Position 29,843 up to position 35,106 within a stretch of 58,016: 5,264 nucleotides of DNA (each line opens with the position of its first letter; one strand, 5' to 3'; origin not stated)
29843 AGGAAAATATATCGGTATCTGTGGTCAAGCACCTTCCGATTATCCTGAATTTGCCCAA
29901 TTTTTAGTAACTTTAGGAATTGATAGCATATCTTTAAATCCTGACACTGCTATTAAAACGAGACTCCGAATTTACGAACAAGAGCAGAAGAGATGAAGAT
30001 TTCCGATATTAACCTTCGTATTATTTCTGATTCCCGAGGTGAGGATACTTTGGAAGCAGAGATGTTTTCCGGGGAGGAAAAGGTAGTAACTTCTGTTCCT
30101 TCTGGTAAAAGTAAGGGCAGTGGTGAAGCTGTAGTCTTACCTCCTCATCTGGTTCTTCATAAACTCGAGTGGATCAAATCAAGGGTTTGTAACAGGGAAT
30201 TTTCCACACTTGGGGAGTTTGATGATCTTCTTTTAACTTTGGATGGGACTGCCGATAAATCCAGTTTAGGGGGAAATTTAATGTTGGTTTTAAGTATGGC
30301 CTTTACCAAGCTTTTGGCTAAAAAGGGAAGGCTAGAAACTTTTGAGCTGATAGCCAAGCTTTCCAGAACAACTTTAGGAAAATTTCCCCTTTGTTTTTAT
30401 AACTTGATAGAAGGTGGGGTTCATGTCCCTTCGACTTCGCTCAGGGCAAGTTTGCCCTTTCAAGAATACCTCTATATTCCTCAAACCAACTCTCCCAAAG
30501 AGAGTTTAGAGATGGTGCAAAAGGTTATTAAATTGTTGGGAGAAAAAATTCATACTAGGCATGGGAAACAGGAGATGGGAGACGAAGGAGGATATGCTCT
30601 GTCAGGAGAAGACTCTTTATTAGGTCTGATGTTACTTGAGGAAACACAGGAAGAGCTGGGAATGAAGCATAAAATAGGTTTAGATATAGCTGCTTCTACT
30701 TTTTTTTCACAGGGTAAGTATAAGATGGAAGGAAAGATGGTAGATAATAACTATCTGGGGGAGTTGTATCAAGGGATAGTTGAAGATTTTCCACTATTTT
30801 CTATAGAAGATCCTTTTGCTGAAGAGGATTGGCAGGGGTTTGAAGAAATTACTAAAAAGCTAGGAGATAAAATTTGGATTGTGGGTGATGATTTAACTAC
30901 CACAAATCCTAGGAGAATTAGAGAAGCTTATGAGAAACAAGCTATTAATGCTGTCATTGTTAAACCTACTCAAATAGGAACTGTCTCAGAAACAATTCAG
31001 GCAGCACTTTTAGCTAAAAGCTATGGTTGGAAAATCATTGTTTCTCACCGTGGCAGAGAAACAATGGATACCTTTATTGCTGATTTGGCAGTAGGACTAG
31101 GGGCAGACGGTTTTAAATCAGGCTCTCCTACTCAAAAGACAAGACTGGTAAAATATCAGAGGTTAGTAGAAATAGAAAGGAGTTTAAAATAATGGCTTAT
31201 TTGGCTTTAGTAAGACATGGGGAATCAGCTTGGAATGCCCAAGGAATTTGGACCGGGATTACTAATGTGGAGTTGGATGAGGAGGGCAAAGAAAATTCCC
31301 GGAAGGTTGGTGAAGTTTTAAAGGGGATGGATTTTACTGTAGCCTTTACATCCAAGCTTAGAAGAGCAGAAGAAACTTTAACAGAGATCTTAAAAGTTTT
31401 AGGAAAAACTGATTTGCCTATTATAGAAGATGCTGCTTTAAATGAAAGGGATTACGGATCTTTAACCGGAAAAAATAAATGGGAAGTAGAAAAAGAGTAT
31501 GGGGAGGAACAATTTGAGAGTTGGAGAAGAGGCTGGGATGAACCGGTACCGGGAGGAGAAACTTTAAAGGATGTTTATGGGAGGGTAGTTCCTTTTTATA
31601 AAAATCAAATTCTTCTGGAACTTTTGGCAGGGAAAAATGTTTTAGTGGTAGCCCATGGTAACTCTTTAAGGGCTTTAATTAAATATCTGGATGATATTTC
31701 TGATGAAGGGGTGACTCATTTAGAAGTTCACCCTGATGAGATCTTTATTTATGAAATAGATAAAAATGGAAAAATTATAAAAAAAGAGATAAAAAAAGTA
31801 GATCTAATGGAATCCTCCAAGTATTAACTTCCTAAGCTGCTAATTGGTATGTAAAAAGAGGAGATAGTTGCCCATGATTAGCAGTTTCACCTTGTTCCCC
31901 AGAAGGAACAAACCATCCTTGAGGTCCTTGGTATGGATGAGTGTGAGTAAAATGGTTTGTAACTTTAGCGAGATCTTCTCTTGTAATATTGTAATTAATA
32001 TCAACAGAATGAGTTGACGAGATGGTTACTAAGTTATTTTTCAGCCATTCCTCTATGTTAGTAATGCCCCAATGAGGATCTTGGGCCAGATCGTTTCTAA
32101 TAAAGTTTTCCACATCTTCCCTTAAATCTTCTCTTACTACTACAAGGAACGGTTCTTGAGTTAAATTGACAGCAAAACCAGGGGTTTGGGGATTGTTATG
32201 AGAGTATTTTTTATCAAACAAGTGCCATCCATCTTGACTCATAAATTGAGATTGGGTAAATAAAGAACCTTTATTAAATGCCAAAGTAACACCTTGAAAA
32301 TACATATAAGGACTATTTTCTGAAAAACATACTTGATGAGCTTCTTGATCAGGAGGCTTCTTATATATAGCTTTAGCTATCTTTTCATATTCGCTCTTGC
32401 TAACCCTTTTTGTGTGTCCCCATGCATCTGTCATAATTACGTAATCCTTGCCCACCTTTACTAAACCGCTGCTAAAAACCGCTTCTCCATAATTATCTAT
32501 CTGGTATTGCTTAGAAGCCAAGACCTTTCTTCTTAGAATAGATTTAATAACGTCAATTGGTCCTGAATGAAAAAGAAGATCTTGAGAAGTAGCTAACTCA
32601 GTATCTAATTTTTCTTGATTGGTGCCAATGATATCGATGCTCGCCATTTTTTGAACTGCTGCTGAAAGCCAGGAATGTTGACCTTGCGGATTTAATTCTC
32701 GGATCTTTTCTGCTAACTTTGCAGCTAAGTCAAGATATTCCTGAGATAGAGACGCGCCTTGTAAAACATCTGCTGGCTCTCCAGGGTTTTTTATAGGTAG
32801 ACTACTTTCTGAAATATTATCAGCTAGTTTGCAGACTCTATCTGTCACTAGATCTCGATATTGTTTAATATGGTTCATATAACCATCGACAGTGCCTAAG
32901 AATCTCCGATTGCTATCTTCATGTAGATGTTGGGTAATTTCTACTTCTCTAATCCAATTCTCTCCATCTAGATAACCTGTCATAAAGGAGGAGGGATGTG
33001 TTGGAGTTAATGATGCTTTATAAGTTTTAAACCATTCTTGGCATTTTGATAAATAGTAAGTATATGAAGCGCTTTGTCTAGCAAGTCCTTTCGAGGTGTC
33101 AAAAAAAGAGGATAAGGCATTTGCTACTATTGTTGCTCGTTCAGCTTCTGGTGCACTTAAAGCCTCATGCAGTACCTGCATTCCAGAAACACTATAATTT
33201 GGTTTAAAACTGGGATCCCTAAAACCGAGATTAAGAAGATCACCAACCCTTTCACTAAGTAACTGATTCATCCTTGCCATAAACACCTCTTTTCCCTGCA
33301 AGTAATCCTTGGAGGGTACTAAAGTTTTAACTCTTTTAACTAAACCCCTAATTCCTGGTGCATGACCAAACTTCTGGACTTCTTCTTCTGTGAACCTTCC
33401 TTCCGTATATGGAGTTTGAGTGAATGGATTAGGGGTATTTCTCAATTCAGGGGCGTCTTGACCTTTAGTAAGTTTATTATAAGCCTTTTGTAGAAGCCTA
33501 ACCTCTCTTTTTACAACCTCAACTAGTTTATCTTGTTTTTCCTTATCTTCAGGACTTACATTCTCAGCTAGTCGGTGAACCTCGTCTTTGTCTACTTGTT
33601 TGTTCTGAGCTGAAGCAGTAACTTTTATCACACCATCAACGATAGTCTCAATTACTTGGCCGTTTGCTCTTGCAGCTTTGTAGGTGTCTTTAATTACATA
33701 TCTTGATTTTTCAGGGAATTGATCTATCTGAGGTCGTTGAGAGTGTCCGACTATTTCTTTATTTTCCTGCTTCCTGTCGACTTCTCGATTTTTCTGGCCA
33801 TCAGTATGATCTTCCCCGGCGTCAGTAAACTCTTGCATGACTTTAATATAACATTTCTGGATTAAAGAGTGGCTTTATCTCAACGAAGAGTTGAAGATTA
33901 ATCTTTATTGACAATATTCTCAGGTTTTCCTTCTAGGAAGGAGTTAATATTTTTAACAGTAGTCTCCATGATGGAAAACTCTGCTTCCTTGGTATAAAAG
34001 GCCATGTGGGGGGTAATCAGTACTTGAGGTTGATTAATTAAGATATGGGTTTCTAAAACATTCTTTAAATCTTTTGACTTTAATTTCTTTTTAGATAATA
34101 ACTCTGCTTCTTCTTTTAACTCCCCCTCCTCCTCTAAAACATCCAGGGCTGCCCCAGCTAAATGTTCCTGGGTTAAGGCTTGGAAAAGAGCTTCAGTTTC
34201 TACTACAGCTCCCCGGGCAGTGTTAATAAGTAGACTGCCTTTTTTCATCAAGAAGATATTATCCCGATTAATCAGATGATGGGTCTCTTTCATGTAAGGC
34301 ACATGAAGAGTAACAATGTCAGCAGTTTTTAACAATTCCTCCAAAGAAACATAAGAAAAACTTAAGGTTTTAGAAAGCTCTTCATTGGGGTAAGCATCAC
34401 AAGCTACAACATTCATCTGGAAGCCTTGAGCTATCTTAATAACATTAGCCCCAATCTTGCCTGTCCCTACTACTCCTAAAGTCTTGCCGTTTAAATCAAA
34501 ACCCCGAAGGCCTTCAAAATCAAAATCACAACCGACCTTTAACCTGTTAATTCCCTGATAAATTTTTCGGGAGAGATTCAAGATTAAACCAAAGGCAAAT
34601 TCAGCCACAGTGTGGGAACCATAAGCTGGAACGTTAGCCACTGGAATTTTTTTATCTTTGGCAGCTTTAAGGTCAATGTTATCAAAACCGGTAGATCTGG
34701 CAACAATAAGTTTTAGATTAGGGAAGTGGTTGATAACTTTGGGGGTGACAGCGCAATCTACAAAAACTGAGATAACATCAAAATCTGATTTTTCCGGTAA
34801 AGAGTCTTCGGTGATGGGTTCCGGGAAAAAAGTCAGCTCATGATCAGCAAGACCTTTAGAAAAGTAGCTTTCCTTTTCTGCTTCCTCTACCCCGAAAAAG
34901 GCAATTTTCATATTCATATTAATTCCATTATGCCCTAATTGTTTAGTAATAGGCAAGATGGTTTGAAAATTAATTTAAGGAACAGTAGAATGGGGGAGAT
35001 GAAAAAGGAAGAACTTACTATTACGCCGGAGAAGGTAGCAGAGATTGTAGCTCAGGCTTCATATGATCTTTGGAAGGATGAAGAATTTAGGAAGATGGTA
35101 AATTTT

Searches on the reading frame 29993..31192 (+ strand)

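Call 54: search_protein_families(library=pfam, proteins=[window:29993-31192:+], max_evalue=0.00001)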
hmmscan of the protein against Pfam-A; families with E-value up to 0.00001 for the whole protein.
window:29993-31192:+ (399 aa): 3 families
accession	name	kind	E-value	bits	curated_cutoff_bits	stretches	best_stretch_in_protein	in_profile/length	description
PF00113.28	Enolase_C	-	1.3e-65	222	21.5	1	131-398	4-281/296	Enolase, C-terminal TIM barrel domain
PF03952.21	Enolase_N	-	6.8e-19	68.8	35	1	3-119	1-130/131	Enolase, N-terminal domain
PF13378.12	MR_MLE_C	-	1.4e-07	31.9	29.4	1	264-351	68-153/219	Enolase C-terminal domain-like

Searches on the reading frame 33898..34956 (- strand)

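Call 54: search_protein_families(library=pfam, proteins=[window:33898-34956:-], max_evalue=0.00001)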
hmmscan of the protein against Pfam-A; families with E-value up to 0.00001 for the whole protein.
window:33898-34956:- (352 aa): 3 families
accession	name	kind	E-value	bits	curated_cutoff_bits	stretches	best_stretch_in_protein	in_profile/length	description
PF02826.25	2-Hacid_dh_C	-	1.3e-53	181.4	25.1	1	122-319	1-178/178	D-isomer specific 2-hydroxyacid dehydrogenase, NAD binding domain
PF00389.36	2-Hacid_dh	-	1e-29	103.4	24.6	1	26-350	9-134/134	D-isomer specific 2-hydroxyacid dehydrogenase, catalytic domain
PF03446.21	NAD_binding_2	-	9.3e-06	26.2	21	0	160-266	2-112/161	NAD binding domain of 6-phosphogluconate dehydrogenase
